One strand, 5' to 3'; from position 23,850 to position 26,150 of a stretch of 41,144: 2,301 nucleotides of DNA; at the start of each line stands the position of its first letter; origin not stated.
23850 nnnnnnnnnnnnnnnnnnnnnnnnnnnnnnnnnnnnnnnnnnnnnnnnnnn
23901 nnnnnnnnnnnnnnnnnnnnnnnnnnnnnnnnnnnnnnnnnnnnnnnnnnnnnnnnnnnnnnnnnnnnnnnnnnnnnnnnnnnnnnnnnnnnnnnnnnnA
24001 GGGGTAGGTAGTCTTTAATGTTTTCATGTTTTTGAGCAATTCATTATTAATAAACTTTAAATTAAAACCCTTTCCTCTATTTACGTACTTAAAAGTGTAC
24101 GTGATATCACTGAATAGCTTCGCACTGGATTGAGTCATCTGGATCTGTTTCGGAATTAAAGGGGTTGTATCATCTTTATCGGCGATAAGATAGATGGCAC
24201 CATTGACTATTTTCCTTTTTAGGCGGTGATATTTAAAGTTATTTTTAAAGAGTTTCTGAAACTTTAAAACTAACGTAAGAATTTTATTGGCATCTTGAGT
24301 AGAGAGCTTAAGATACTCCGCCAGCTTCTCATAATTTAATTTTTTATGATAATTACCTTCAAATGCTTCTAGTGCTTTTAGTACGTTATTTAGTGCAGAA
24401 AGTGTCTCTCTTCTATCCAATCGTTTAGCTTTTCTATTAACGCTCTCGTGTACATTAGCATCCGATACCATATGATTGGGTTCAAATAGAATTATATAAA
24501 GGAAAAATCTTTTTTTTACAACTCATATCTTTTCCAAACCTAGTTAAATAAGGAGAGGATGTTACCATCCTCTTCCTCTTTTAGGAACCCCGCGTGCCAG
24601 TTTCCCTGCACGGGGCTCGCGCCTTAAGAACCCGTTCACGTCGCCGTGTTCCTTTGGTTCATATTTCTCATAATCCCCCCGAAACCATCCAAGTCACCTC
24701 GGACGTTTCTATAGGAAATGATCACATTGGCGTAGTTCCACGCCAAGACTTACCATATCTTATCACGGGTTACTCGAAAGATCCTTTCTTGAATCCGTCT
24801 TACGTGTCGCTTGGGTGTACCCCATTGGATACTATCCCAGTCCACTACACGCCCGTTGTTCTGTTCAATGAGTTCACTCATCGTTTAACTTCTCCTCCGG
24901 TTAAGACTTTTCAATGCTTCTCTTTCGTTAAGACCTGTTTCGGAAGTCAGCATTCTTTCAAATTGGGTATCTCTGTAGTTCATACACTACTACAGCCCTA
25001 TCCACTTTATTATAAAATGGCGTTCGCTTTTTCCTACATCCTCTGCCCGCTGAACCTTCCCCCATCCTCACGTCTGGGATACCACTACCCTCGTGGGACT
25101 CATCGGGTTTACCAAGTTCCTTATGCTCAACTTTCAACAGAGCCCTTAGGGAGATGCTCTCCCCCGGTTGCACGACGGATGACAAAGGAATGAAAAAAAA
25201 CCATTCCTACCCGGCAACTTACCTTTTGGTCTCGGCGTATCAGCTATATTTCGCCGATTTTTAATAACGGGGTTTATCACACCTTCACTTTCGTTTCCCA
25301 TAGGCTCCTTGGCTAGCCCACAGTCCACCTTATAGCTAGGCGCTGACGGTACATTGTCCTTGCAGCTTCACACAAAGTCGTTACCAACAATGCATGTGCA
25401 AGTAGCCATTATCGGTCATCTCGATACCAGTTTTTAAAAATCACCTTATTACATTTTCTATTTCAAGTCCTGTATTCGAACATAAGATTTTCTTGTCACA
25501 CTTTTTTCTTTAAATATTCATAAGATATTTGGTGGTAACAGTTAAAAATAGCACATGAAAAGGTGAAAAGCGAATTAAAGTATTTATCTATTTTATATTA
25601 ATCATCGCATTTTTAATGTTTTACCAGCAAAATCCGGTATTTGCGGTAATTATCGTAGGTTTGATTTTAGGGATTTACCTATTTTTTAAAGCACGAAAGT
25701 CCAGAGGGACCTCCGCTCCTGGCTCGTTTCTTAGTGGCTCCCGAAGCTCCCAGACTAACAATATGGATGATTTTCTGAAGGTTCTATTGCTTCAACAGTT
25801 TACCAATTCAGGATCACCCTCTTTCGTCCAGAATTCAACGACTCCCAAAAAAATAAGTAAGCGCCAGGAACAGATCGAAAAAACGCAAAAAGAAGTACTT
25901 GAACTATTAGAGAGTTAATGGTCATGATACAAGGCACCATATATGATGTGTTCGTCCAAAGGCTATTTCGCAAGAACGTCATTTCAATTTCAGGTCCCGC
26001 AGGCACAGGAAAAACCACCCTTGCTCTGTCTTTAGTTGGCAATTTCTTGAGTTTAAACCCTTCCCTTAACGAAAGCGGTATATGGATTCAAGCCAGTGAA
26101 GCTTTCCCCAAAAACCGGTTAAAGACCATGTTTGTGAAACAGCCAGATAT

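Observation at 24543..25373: ORF-less group II intron in an archaeal intergenic region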

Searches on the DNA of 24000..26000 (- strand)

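Call 5: search_rna_families(source=window, start=24000, end=26000, threshold=evalue, max_evalue=10, show_alignments=4)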
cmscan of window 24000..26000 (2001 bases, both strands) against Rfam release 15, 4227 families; matches with E-value up to 10: 7.
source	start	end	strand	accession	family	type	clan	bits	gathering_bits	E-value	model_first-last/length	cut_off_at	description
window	25294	25427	-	RF02012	group-II-D1D4-7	Intron;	CL00102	57.1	34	1.2e-10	1-151/151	no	Group II catalytic intron D1-D4-7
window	24543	24620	-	RF00029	Intron_gpII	Intron;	-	47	40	1.3e-07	1-77/77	no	Group II catalytic intron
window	24040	24103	+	RF03100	RAGATH-27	Gene; sRNA;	-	24.1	76.1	2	1-86/86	no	RAGATH-27 RNA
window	25609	25728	-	RF00091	SNORA62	Gene; snRNA; snoRNA; HACA-box;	CL00040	19.1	80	0.96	1-154/154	no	Small nucleolar RNA SNORA62/SNORA6 family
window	24908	24934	+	RF01373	CRISPR-DR60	Gene; CRISPR;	-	17.5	45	9.5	1-37/37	no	CRISPR RNA direct repeat element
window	25455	25546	-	RF02218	ZNRD1-AS1_1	Gene; lncRNA;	-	15.6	50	4.5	1-68/68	no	ZNRD1 antisense RNA 1 conserved region 1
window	25621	25687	+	RF01394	isrK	Gene; sRNA;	-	14.8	50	3.8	1-77/77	no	isrK Hfq binding RNA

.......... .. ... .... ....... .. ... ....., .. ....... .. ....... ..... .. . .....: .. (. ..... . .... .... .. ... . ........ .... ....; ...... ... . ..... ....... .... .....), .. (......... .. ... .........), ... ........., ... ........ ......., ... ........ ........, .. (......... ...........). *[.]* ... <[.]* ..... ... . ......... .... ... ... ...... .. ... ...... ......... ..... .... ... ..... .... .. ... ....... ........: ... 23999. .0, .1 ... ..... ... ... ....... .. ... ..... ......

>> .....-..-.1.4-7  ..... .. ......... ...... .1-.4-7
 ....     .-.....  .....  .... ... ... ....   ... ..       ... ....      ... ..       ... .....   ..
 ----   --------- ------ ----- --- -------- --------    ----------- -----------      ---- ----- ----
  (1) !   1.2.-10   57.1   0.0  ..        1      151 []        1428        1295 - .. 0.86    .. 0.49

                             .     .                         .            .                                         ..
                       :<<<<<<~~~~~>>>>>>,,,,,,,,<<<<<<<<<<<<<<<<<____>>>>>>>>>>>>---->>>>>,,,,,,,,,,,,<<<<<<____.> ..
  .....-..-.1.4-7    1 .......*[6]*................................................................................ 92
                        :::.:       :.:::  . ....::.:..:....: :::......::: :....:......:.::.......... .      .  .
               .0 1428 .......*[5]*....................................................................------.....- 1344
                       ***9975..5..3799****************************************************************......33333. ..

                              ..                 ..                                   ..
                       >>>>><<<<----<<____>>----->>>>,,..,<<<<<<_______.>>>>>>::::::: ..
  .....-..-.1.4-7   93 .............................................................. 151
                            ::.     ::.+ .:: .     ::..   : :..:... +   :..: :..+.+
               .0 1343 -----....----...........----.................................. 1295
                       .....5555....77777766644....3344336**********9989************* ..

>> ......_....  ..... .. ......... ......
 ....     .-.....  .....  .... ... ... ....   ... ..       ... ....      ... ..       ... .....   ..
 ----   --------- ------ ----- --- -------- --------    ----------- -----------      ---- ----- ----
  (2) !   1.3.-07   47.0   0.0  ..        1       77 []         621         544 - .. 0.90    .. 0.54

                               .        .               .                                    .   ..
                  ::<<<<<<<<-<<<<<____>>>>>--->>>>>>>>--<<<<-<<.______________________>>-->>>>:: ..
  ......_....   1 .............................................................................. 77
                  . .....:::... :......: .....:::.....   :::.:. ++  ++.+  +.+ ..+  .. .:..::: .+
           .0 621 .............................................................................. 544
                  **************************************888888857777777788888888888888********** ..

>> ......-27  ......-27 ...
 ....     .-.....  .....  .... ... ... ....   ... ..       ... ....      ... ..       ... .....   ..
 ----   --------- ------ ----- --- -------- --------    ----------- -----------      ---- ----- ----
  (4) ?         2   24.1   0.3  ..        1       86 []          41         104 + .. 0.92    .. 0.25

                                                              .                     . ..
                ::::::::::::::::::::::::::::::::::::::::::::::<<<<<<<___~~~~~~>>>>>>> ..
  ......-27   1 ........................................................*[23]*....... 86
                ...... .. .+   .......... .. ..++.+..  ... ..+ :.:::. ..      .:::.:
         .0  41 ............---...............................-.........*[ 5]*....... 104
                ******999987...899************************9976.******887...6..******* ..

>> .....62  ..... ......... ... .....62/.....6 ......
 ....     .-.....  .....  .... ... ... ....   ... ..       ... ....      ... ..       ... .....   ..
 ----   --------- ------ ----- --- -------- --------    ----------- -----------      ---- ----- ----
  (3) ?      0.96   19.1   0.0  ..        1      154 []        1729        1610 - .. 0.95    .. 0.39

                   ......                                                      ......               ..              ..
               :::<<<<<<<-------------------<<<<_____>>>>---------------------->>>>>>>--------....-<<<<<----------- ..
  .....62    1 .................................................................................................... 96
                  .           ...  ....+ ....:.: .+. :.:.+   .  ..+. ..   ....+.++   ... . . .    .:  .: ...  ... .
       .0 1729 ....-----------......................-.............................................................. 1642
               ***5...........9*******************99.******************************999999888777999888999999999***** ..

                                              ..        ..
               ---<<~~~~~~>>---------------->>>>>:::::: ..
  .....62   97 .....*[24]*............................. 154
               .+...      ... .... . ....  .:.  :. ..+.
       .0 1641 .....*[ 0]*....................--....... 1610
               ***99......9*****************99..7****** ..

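Call 13: search_dna_similar(query=window:24543-25427:-, collection=plasmids, mode=distant, max_rows=25)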
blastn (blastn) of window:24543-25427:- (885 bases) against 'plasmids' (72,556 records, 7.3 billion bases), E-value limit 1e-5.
Records with a match: 2; places in all: 2; records where one place covers at least 80% of the query: 0.
Best place of each record, by identity: 80-90% 1; 60-80% 1.
By first word of the organism name: Nitrosococcus 1; Klebsiella 1.
By predicted mobility (MOB-suite, as given by PLSDB): non-mobilizable 2.
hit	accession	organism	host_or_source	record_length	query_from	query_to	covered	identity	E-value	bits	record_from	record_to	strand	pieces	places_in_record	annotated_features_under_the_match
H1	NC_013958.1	Nitrosococcus halophilus Nc 4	-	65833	468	578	13%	74.1%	3e-7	64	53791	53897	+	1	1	reverse transcriptase N-terminal domain-containing protein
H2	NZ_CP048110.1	Klebsiella michiganensis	Bactrocera dorsalis,cell culture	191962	23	78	6%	83.9%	3e-6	62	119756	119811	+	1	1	none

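Call 14: get_annotated_region(hit=H2, flank=3500)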
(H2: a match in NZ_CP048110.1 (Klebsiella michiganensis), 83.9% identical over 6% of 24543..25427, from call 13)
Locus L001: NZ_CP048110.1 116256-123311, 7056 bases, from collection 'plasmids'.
description: Klebsiella michiganensis strain BD177 plasmid unnamed2
organism: Klebsiella michiganensis (NCBI taxid 1134687)
taxonomy: Bacteria; Pseudomonadota; Gammaproteobacteria; Enterobacterales; Enterobacteriaceae; Klebsiella; Klebsiella michiganensis
host: -; source: Bactrocera dorsalis,cell culture; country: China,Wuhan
typing (MOB-suite, as given by PLSDB): non-mobilizable; replicon rep_cluster_1418
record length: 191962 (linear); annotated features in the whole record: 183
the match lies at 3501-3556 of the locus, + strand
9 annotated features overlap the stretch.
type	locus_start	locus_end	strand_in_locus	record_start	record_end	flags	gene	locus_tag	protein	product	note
CDS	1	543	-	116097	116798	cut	-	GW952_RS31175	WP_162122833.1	DNA methylase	-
CDS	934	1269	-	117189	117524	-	-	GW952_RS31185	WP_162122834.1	hypothetical protein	-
CDS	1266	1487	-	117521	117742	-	-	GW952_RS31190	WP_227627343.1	hypothetical protein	-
CDS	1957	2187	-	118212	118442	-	-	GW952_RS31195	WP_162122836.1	hypothetical protein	-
CDS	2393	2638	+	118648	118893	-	-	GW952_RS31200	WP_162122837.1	DinI-like family protein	-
CDS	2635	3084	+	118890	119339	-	umuD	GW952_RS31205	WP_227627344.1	translesion error-prone DNA polymerase V autoproteolytic subunit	-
CDS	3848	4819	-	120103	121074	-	-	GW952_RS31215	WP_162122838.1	AAA family ATPase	-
CDS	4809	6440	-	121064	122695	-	-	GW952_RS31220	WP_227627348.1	IS481 family transposase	-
CDS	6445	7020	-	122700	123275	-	-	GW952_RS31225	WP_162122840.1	recombinase family protein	GO:0006310 - DNA recombination [Evidence IEA]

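Call 15: get_annotated_region(hit=H1, flank=3500)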
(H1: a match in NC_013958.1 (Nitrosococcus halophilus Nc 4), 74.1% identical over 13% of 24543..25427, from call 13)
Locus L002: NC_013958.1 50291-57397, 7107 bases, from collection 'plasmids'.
description: Nitrosococcus halophilus Nc 4 plasmid pNHAL01, complete sequence
organism: Nitrosococcus halophilus Nc 4 (NCBI taxid 472759)
taxonomy: Bacteria; Pseudomonadota; Gammaproteobacteria; Chromatiales; Chromatiaceae; Nitrosococcus; Nitrosococcus halophilus; Nitrosococcus halophilus Nc 4
host: -; source: -; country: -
typing (MOB-suite, as given by PLSDB): non-mobilizable; replicon rep_cluster_1655
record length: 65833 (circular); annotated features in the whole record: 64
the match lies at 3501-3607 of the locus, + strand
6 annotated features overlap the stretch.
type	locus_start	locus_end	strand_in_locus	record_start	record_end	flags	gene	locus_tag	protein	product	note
CDS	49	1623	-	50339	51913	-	-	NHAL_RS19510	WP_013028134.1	hypothetical protein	-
CDS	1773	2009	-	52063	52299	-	-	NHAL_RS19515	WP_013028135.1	putative molybdenum carrier protein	-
CDS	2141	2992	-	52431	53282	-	-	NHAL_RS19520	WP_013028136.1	hypothetical protein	-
CDS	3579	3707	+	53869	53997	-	-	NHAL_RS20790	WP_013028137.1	reverse transcriptase N-terminal domain-containing protein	-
CDS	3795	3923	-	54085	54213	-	-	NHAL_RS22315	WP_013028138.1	hypothetical protein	-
CDS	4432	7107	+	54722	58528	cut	dsr1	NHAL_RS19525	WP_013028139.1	anti-phage defense-associated sirtuin Dsr1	-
